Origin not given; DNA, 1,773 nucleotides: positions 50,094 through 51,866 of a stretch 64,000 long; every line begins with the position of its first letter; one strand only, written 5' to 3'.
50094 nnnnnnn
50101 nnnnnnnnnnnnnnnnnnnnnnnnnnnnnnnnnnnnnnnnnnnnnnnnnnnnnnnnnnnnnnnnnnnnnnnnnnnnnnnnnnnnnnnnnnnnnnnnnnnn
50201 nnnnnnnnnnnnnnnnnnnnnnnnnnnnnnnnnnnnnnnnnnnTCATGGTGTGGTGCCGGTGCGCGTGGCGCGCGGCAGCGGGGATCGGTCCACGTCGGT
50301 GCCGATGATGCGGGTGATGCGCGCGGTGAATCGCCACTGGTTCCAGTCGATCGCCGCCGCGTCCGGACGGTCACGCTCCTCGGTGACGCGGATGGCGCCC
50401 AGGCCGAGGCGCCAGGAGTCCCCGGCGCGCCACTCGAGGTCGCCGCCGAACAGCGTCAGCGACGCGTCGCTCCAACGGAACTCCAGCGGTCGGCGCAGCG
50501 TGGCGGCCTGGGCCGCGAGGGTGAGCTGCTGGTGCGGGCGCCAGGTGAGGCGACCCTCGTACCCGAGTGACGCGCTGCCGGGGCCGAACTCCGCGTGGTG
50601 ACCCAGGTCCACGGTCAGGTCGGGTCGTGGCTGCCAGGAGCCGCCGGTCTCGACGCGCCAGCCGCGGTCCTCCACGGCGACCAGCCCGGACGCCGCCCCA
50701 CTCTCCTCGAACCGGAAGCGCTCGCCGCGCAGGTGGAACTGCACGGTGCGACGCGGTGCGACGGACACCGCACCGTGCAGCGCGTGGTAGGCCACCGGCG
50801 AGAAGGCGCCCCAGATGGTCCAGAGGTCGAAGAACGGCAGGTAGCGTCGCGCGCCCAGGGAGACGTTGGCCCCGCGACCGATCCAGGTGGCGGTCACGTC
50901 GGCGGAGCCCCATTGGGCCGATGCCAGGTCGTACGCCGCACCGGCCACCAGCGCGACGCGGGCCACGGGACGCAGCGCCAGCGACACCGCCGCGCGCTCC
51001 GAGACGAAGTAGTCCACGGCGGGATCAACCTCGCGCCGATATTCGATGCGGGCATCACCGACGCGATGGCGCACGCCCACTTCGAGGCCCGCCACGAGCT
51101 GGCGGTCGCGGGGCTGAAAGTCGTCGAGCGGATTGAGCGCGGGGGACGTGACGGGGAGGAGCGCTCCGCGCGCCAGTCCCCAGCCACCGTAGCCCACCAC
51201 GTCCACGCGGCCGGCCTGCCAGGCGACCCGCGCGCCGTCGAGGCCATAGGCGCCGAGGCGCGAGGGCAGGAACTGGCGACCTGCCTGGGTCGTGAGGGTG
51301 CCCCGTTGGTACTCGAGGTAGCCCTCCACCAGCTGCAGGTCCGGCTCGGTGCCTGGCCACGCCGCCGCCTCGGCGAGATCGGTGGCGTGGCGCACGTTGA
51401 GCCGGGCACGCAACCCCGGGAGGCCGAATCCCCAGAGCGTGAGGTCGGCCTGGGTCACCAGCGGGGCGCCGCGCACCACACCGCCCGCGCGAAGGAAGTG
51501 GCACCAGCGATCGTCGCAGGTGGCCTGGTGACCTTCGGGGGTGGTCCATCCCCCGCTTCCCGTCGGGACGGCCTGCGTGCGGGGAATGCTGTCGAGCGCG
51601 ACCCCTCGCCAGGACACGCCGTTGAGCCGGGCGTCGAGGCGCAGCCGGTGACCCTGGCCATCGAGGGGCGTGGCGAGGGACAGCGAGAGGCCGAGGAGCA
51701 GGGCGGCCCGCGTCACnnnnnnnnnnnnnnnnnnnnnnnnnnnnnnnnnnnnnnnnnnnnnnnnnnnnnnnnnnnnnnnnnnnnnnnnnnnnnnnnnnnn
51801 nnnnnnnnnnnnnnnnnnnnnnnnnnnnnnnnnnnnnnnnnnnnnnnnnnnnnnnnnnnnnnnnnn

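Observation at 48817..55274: Four-gene multihaem-cytochrome / beta-barrel operon: candidate self-contained porin-cytochrome electron conduit (about 45 haem sites)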

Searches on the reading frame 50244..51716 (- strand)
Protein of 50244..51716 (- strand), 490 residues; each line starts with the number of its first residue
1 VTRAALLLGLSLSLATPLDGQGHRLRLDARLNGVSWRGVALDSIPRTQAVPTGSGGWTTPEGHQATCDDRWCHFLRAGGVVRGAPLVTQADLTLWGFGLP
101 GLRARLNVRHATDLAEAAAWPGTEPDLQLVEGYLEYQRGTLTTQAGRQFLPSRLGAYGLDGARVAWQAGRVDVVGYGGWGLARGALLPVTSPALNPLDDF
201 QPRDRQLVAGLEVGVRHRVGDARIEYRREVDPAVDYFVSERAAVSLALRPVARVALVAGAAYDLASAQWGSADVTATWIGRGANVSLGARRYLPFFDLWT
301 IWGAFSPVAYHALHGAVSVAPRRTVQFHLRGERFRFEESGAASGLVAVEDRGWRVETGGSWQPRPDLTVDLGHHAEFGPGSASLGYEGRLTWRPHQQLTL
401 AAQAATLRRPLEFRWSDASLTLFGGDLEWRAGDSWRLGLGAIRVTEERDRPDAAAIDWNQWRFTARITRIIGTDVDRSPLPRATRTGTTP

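Call 4: search_protein_families(library=pfam, proteins=[window:50244-51716:-], max_evalue=0.1)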
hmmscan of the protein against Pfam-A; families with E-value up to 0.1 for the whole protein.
window:50244-51716:- (490 aa): 0 families

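Call 5: search_protein_families(library=ncbifam, proteins=[window:50244-51716:-], max_evalue=0.1)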
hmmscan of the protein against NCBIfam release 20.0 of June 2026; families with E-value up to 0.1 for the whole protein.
window:50244-51716:- (490 aa): 1 family
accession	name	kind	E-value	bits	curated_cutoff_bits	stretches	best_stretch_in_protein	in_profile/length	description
TIGR03014.2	EpsL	equivalog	0.06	12.3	275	0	319-373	304-358/385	XrtB/PEP-CTERM-associated polysaccharide biosynthesis outer membrane protein EpsL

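Call 6: find_homologous_proteins(query=window:50244-51716:-)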
Query window:50244-51716:- (490 aa): 1159 proteins with E <= 0.001 among 8000 candidates; the best 120 are listed.
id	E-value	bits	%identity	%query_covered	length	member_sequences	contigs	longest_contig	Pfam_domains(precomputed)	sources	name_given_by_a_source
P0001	0.0e+0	1099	99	100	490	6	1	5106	-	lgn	-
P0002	6.5e-234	796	73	99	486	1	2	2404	-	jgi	jgi:hypothetical protein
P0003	3.8e-224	764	68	97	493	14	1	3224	-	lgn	-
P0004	2.7e-211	721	65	100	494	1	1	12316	-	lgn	-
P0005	8.7e-207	706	64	100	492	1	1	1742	-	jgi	jgi:hypothetical protein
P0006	2.4e-206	705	65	97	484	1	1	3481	-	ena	-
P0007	5.2e-205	700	63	98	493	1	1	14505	-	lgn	-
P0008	1.4e-204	699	63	97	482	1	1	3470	-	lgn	-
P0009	2.0e-204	698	63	100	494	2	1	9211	-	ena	-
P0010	1.7e-200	686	62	97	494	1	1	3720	-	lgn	-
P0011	6.8e-198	677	64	97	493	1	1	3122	-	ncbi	-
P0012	2.2e-197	675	61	99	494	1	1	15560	-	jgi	jgi:hypothetical protein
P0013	5.1e-196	671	61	99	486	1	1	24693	-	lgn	-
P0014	2.7e-194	665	61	99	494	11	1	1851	-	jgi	jgi:hypothetical protein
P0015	5.4e-194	664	62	99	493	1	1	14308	-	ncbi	-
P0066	9.6e-162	558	55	96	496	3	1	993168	-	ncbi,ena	-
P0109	6.3e-135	469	49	96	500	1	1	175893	-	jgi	jgi:hypothetical protein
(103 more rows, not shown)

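Call 11: find_encoding_contigs(protein=P0066, flank=10000, max_places=2)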
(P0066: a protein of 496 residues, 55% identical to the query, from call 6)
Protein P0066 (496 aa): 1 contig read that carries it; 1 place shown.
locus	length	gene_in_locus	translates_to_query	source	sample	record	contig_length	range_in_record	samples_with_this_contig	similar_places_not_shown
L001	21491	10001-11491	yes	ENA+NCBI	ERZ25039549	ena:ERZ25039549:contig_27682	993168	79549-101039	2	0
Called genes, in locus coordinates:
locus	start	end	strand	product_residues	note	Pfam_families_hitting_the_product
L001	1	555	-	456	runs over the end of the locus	PF03364:Polyketide_cyc, PF28469:DUF8410 (faint), PF01370:Epimerase, PF08338:DUF1731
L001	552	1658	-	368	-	PF02163:Peptidase_M50, PF00571:CBS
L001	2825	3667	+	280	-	PF17810:Arg_decarb_HB, PF17944:Arg_decarbox_C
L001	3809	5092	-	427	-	PF00285:Citrate_synt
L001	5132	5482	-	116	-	-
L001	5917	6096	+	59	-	PF03747:ADP_ribosyl_GH (weak)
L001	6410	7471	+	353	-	PF14522:Cytochrome_C7 (faint), PF13435:Cytochrome_C554 (weak), PF14537:Cytochrom_c3_2 (weak), PF09699:Paired_CXXCH_1 (weak)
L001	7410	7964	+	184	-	-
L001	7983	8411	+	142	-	-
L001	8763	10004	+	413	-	PF02085:Cytochrom_CIII (faint), PF14522:Cytochrome_C7 (faint), PF14537:Cytochrom_c3_2 (faint)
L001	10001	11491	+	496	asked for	-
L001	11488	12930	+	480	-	PF09699:Paired_CXXCH_1 (faint), PF14522:Cytochrome_C7 (faint)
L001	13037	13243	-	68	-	PF01740:STAS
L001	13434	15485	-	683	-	-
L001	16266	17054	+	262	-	-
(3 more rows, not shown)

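Call 12: find_encoding_contigs(protein=P0109, flank=10000, max_places=2)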
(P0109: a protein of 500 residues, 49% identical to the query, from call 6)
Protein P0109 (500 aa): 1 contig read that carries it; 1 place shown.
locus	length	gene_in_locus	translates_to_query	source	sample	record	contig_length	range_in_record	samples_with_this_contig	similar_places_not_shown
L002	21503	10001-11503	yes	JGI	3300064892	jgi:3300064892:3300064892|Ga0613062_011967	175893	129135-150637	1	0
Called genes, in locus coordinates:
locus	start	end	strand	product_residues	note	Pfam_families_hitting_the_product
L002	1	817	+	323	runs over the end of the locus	PF00582:Usp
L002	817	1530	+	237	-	-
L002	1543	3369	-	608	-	PF00122:E1-E2_ATPase, PF00702:Hydrolase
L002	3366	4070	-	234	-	PF00072:Response_reg, PF00486:Trans_reg_C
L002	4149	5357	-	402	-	PF01590:GAF, PF13185:GAF_2, PF13492:GAF_3 (weak), PF00512:HisKA, PF02518:HATPase_c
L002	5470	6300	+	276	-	PF00582:Usp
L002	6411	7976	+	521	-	PF14522:Cytochrome_C7 (faint), PF14537:Cytochrom_c3_2 (faint), PF22113:Mtrc-MtrF_II-IV_dom (weak), PF09699:Paired_CXXCH_1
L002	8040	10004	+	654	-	PF14522:Cytochrome_C7 (faint)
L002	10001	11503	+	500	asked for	-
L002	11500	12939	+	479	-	PF09699:Paired_CXXCH_1 (faint), PF14522:Cytochrome_C7 (faint), PF22113:Mtrc-MtrF_II-IV_dom (weak)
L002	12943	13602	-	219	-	-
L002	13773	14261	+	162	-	PF00072:Response_reg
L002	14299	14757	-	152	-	PF00115:COX1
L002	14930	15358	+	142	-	-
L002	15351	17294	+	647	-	PF18764:nos_propeller, PF13473:Cupredoxin_1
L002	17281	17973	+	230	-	-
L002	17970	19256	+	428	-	PF13229:Beta_helix, PF05048:NosD, PF13229:Beta_helix (weak)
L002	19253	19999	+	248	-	PF02463:SMC_N (faint), PF00005:ABC_tran, PF13304:AAA_21 (faint)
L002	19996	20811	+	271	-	PF12679:ABC2_membrane_2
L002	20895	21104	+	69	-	PF07311:Dodecin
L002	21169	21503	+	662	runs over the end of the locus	PF00596:Aldolase_II, PF23441:SDR (faint), PF00106:adh_short, PF13561:adh_short_C2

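Call 20: predict_structure(alignment_id=A1)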
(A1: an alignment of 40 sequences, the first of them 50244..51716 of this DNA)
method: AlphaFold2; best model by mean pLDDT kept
length: 490 residues; sequences in the alignment: 40
mean_pLDDT: 81.9   pTM: 0.73
mean pLDDT of the five models: 81.9, 79.8, 79.8, 79.0, 78.4
residues with pLDDT >= 90: 241; 70-90: 139; 50-70: 57; < 50: 53
segments of 3 or more residues with pLDDT < 50: 14-17, 184-200, 297-306, 342-344, 413-415, 476-490
pLDDT, mean of each block of 10 residues (from residue 1): 67 52 90 86 93 83 88 87 90 86 92 79 79 92 93 83 95 94 44 44 72 94 93 72 95 95 90 96 95 64 55 97 95 82 57 95 97 88 91 96 90 63 96 92 85 68 92 58 35
secondary structure, 60 per line:
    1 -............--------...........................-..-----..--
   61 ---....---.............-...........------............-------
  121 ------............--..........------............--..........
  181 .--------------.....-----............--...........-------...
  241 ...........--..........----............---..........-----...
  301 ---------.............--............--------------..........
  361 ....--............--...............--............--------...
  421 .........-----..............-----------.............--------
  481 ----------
elements in order: H2-13 E22-45 E64-67 E71-83 E85-95 E102-113 E127-138 E141-150 E157-168 E171-181 H196-200 E206-217 E220-230 E238-251 E254-263 E268-279 E283-292 E310-322 E325-336 E351-364 E367-378 E381-395 E398-409 E418-429 E435-448 E460-472

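Call 24: find_related_loci(query=A1, collection=genome_contigs, flank=8000)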
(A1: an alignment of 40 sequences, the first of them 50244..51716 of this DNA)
Query A1 (490 aa) in genome_contigs; peptide patterns used: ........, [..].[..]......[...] (x = any residue, [..] = any of these).
414 stretches matched a pattern; 400 encode a relative of the query (tblastn E <= 1e-3); the best 80 are kept; 80 distinct loci.
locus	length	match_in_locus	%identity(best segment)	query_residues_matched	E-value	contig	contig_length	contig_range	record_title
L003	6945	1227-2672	62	8-487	0e+0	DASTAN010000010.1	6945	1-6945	MAG TPA_asm: Gemmatimonadales bacterium isolate SMAG_U738 k141_1597732, whole genome shotgun sequence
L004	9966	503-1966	62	5-490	0e+0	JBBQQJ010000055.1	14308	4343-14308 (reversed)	MAG: Gemmatimonadales bacterium isolate Co_metawrap_1575 Cmw_1575_k141_6211867_length_14308_cov_8.0000, whole genome sho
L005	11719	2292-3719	60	17-490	0e+0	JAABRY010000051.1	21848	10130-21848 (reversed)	MAG: Gemmatimonadetes bacterium isolate S09.Bin022 Scaffold_37_1, whole genome shotgun sequence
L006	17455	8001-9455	58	6-489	0e+0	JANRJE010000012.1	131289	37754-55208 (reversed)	MAG: Gemmatimonadales bacterium isolate bins.158 k141_4798691, whole genome shotgun sequence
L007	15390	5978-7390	59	21-489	2e-176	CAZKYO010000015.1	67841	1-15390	MAG TPA_asm: uncultured Gemmatimonadaceae bacterium isolate binchicken_co118_191 genome assembly, contig: NODE_321_lengt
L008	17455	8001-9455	57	7-486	2e-173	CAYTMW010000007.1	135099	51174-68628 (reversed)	MAG TPA_asm: uncultured Gemmatimonas sp. isolate SRP136066_co1_250 genome assembly, contig: NODE_56_length_135099_cov_56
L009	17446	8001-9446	58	13-490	3e-173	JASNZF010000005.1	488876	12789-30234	MAG: Gemmatimonadales bacterium isolate GEMM-2 HKU-EGSB-GEMM-2_5, whole genome shotgun sequence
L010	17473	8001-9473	56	3-487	2e-171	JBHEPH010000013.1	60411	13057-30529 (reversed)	MAG: Gemmatimonadales bacterium isolate S6_bin.68.strict S6_NODE_13, whole genome shotgun sequence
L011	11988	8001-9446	57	4-486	1e-171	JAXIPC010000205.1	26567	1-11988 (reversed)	MAG: Gemmatimonadales bacterium isolate Fractures_MAG_09 c_000000184990, whole genome shotgun sequence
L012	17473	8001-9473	57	3-490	2e-169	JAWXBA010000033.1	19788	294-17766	MAG: Gemmatimonadota bacterium isolate MP5IB2.67 k99_170102, whole genome shotgun sequence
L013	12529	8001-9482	56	1-488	5e-168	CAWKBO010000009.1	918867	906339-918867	MAG: uncultured Gemmatimonadales bacterium isolate MFD05442.bin.2.33 genome assembly, contig: contig_6672, whole genome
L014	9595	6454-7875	57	16-487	6e-166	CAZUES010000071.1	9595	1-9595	MAG TPA_asm: uncultured Gemmatimonas sp. isolate SRP344714_co1_324 genome assembly, contig: NODE_12803_length_9595_cov_1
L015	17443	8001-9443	57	8-487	1e-163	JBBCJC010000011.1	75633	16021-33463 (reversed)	MAG: Gemmatimonadales bacterium isolate MAG_CPA_16 P10A_000000051017, whole genome shotgun sequence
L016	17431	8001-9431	55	17-488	4e-161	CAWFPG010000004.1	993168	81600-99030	MAG: uncultured Gemmatimonadales bacterium isolate MFD05684.bin.1.19 genome assembly, contig: contig_27682, whole genome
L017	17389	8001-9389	51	21-481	6e-141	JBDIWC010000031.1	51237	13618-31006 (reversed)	MAG: Gemmatimonadales bacterium isolate Bin_42 NODE_342_length_51237_cov_11.696204, whole genome shotgun sequence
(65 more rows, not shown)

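Call 64: search_protein_families(library=pfam, alignment_id=A1, max_evalue=1)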
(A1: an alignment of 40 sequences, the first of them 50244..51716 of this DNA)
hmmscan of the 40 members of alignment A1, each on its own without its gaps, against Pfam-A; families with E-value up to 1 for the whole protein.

A. member 1, window:50244-51716:- (490 aa): 0 families

B. families by the number of members that match (of 40 scanned): 11 families
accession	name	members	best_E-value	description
PF13505.12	OMP_b-brl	13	8.7e-06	Outer membrane protein beta-barrel domain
PF03349.22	Toluene_X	3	0.021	Outer membrane protein transport protein (OMPP1/FadL/TodX)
PF18918.5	DUF5669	2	0.014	Family of unknown function (DUF5669)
PF04453.20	LptD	2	0.12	LPS transport system D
PF10677.15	DUF2490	1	0.019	Protein of unknown function (DUF2490)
PF13609.12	Porin_4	1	0.02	Gram-negative porin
PF25222.1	DUF7840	1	0.065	Domain of unknown function (DUF7840)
PF06629.18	MipA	1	0.1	MltA-interacting protein MipA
PF13308.11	YARHG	1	0.13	YARHG domain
PF17896.6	NSP2_gammaCoV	1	0.34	Non-structural protein 2, gammacoronavirus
PF11141.13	DUF2914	1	0.35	Protein of unknown function (DUF2914)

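Call 65: search_protein_representatives(alignment_id=A1)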
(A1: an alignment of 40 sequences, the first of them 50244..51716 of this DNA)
Query: 40 sequences, 495 profile positions. Proteins with E-value up to 0.001 (for the whole library): 485; up to 1e-10: 342; up to 1e-30: 179. The best 150 are listed.
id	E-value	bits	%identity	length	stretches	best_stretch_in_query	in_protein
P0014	4.7e-234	794.0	-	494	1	6-494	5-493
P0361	4.3e-206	701.7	-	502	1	5-493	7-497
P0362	6.0e-188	641.9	-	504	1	9-489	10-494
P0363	8.2e-175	598.6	-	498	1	10-489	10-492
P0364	1.7e-171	587.6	-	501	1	7-491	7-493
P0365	2.8e-169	580.3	-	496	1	5-489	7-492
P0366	2.5e-167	573.9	-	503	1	8-489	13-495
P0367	5.4e-166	569.5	-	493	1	19-490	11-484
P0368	2.9e-164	563.8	-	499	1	11-490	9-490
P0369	2.2e-163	560.9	-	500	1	12-492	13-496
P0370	4.1e-163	560.0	-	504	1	6-493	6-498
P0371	2.9e-161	553.9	-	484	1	23-491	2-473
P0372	4.5e-160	549.9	-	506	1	8-490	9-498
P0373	1.1e-154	532.2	-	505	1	5-493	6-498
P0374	9.1e-153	525.9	-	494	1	7-490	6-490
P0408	5.1e-81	289.2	-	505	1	15-482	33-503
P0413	2.5e-79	283.6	-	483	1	9-485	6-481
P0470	4.8e-53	196.9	-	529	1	10-477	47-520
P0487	1.7e-49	185.2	-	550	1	10-479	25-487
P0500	3.9e-45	170.8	-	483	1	8-477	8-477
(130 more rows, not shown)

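Call 73: find_encoding_contigs(protein=P0408, flank=8000, max_places=2)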
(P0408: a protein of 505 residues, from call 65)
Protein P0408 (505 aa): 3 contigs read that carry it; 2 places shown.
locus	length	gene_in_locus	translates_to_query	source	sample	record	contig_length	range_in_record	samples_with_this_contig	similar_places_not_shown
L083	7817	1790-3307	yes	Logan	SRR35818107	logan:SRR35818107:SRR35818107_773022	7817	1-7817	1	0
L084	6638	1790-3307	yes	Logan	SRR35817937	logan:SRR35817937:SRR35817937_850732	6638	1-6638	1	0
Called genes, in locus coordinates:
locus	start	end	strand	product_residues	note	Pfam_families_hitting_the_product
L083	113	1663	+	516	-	PF14522:Cytochrome_C7 (faint), PF14537:Cytochrom_c3_2 (faint), PF13435:Cytochrome_C554 (weak), PF09699:Paired_CXXCH_1 (weak)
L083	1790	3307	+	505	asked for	-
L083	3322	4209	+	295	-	PF02085:Cytochrom_CIII (faint), PF09699:Paired_CXXCH_1 (faint), PF14522:Cytochrome_C7 (faint)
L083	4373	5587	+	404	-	PF00034:Cytochrom_C (weak), PF13442:Cytochrome_CBB3 (faint), PF00034:Cytochrom_C (weak)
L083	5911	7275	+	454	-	PF14522:Cytochrome_C7 (faint)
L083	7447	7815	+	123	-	?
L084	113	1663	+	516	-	PF14522:Cytochrome_C7 (faint), PF14537:Cytochrom_c3_2 (faint), PF13435:Cytochrome_C554 (weak), PF09699:Paired_CXXCH_1 (weak)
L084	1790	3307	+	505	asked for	-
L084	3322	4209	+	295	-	PF02085:Cytochrom_CIII (faint), PF09699:Paired_CXXCH_1 (faint), PF14522:Cytochrome_C7 (faint)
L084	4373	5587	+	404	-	PF00034:Cytochrom_C (weak), PF13442:Cytochrome_CBB3 (faint), PF00034:Cytochrom_C (weak)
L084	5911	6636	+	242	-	?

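Call 74: find_encoding_contigs(protein=P0413, flank=8000, max_places=2)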
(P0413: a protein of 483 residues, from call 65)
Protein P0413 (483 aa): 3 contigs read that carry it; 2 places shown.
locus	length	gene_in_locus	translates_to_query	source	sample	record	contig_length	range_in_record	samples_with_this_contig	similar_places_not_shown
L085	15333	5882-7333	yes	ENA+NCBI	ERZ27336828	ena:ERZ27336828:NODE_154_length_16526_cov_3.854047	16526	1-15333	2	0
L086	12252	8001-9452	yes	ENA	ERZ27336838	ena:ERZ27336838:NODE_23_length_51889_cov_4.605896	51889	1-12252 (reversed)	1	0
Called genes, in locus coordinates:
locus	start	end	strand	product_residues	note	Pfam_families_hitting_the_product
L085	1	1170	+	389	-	?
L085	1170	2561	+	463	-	PF01212:Beta_elim_lyase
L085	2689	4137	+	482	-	PF14522:Cytochrome_C7 (faint), PF14537:Cytochrom_c3_2 (faint), PF13435:Cytochrome_C554 (weak)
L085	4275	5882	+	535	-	PF02085:Cytochrom_CIII (faint), PF14522:Cytochrome_C7 (faint), PF14537:Cytochrom_c3_2 (faint), PF22113:Mtrc-MtrF_II-IV_dom (faint)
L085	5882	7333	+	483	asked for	-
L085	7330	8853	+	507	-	PF02085:Cytochrom_CIII (faint), PF09699:Paired_CXXCH_1 (faint), PF14522:Cytochrome_C7 (faint), PF22113:Mtrc-MtrF_II-IV_dom (faint)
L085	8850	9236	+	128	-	-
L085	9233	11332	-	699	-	PF10459:Peptidase_S46, PF00089:Trypsin (faint), PF13365:Trypsin_2 (faint)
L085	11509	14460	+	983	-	PF13620:CarboxypepD_reg, PF13715:CarbopepD_reg_2, PF07715:Plug, PF00593:TonB_dep_Rec_b-barrel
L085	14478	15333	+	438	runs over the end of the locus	PF07980:SusD_RagB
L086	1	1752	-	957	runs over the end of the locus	PF02347:GDC-P, PF01212:Beta_elim_lyase, PF21478:GcvP2_C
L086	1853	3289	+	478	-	PF00282:Pyridoxal_deC, PF00266:Aminotran_5 (weak), PF01212:Beta_elim_lyase (weak)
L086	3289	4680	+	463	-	PF01212:Beta_elim_lyase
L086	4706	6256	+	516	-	PF22113:Mtrc-MtrF_II-IV_dom (faint), PF13435:Cytochrome_C554 (weak), PF14522:Cytochrome_C7 (faint), PF14537:Cytochrom_c3_2 (faint)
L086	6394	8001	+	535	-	PF02085:Cytochrom_CIII (faint), PF14522:Cytochrome_C7 (faint), PF14537:Cytochrom_c3_2 (faint), PF22113:Mtrc-MtrF_II-IV_dom (faint)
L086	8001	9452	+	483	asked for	-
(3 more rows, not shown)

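Call 75: find_encoding_contigs(protein=P0487, flank=8000, max_places=1)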
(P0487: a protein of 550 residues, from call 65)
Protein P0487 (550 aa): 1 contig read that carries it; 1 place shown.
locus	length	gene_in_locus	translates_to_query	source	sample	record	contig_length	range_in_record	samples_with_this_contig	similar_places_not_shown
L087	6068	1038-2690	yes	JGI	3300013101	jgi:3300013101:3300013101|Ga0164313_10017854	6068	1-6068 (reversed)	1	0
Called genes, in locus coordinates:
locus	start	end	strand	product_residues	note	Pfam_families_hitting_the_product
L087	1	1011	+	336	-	?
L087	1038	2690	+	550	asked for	-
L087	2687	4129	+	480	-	PF14537:Cytochrom_c3_2 (faint), PF14522:Cytochrome_C7 (weak)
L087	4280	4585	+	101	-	PF01740:STAS, PF13466:STAS_2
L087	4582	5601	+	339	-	PF13367:PrsW-protease (weak)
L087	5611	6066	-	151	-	?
